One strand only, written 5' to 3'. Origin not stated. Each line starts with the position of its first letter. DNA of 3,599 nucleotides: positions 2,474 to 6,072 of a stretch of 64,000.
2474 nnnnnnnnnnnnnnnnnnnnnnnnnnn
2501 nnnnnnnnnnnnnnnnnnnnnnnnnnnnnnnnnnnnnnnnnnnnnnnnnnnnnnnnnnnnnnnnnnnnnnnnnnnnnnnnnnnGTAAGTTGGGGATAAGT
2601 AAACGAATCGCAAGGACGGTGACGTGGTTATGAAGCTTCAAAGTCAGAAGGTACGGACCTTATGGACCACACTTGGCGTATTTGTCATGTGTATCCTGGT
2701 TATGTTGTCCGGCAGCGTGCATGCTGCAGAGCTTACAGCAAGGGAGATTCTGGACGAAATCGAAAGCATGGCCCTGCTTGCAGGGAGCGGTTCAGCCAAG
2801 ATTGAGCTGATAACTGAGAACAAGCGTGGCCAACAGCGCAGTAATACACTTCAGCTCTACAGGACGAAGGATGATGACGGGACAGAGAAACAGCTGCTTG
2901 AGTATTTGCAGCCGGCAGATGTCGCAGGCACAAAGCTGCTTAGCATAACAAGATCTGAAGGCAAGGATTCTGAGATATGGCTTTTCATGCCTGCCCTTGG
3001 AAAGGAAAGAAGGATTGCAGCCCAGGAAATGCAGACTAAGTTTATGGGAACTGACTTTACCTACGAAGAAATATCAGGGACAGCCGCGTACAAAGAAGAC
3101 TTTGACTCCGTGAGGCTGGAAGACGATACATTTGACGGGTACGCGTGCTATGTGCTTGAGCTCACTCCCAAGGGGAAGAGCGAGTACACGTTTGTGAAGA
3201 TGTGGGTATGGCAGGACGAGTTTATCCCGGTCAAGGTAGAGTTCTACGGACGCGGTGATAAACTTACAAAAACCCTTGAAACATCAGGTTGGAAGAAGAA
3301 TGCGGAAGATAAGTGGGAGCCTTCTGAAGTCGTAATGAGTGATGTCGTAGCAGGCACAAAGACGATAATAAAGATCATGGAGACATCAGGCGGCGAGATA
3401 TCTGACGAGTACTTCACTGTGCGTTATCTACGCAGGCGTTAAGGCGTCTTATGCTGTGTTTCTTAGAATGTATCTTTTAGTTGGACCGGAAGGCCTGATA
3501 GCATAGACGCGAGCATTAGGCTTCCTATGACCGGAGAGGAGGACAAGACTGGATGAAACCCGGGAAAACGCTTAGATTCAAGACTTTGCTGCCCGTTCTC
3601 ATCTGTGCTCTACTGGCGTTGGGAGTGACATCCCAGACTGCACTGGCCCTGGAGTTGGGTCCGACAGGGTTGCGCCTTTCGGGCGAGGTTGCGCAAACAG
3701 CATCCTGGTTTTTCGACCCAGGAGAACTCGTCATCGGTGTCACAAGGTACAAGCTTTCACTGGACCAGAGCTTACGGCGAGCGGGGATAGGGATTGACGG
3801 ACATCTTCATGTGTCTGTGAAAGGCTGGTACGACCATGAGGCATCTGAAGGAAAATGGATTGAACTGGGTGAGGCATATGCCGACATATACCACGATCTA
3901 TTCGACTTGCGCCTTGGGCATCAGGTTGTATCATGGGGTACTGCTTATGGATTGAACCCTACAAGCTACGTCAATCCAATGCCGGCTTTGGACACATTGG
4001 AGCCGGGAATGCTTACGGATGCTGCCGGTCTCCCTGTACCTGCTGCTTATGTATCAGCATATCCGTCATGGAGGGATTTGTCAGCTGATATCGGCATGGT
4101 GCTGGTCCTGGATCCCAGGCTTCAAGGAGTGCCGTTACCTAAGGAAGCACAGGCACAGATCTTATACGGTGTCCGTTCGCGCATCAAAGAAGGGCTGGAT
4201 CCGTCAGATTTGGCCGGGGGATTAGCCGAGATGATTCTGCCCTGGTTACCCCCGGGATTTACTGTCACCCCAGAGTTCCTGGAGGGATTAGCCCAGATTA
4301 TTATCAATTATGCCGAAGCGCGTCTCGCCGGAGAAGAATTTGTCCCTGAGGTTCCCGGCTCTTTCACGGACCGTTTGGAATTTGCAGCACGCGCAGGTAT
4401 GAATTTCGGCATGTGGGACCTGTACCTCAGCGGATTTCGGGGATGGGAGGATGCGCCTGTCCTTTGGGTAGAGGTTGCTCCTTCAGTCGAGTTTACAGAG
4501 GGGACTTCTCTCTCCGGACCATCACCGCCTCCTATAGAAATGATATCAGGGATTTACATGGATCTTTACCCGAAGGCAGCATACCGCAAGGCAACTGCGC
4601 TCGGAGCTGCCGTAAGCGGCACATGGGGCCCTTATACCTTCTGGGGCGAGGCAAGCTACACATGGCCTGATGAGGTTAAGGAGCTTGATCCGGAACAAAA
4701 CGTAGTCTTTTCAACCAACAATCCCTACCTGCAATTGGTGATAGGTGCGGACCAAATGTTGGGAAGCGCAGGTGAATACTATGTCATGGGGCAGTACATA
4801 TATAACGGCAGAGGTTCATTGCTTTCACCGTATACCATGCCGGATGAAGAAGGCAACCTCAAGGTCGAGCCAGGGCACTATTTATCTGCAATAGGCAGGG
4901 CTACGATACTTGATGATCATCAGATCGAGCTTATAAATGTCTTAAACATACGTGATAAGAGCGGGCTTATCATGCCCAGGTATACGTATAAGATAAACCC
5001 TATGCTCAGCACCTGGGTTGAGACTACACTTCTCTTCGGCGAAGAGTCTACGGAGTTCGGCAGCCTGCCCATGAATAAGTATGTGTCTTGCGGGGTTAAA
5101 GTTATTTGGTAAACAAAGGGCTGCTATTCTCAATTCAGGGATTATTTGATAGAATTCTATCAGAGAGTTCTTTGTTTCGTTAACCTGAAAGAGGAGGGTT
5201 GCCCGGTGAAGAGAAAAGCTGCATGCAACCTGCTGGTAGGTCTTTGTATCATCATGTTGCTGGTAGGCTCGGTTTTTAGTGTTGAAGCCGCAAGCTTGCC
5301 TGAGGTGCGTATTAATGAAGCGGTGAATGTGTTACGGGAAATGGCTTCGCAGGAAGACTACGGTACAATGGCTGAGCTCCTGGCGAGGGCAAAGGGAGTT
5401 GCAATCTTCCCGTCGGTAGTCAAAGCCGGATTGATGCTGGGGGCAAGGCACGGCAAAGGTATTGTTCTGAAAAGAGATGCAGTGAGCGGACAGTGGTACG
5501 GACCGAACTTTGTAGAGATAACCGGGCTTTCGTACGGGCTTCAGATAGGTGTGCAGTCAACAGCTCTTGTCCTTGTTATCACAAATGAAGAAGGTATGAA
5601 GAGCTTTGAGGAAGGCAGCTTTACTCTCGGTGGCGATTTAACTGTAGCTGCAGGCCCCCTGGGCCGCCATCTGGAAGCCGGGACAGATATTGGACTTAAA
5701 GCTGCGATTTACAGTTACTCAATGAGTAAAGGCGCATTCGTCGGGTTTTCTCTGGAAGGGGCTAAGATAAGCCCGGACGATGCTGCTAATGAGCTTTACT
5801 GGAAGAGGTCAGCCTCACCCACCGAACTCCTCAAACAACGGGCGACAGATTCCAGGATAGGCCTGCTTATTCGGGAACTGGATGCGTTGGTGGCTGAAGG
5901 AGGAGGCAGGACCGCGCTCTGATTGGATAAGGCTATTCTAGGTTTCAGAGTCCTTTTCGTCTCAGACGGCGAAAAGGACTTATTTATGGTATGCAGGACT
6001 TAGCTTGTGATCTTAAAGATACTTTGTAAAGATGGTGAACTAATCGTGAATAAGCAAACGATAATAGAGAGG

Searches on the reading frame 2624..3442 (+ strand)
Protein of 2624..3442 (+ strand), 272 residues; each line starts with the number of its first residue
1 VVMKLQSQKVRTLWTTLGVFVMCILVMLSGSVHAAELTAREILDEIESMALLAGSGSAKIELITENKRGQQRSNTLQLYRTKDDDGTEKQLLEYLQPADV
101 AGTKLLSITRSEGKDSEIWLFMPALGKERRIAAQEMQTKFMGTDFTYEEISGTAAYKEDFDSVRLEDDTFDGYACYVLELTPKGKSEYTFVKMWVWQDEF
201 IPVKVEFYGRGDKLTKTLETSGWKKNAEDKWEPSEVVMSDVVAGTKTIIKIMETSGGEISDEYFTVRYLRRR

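Call 71: search_protein_families(library=pfam, proteins=[window:2624-3442:+])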
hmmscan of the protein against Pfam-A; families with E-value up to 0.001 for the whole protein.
window:2624-3442:+ (272 aa): 2 families
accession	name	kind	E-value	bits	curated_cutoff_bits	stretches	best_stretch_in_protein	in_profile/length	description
PF17131.11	LolA_like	-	1.1e-52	178.8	30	1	86-271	1-184/184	Outer membrane lipoprotein-sorting protein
PF07044.18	DUF1329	-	7.5e-07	29.2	23.1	0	72-160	125-217/368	Protein of unknown function (DUF1329)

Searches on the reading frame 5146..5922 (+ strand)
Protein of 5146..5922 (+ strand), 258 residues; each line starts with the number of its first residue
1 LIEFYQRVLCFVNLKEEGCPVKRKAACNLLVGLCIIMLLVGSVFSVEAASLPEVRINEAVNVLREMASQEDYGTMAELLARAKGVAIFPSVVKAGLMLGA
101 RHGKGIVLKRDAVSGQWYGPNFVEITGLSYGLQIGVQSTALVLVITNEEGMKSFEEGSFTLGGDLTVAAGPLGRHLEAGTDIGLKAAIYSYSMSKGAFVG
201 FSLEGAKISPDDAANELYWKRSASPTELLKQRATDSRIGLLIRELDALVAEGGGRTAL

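Call 71: search_protein_families(library=pfam, proteins=[window:5146-5922:+])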
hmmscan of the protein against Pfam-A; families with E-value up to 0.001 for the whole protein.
window:5146-5922:+ (258 aa): 1 family
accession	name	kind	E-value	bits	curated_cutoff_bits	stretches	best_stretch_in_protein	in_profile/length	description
PF04366.17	Ysc84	-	4.6e-35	120.6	25.1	1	126-241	1-120/127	Las17-binding protein actin regulator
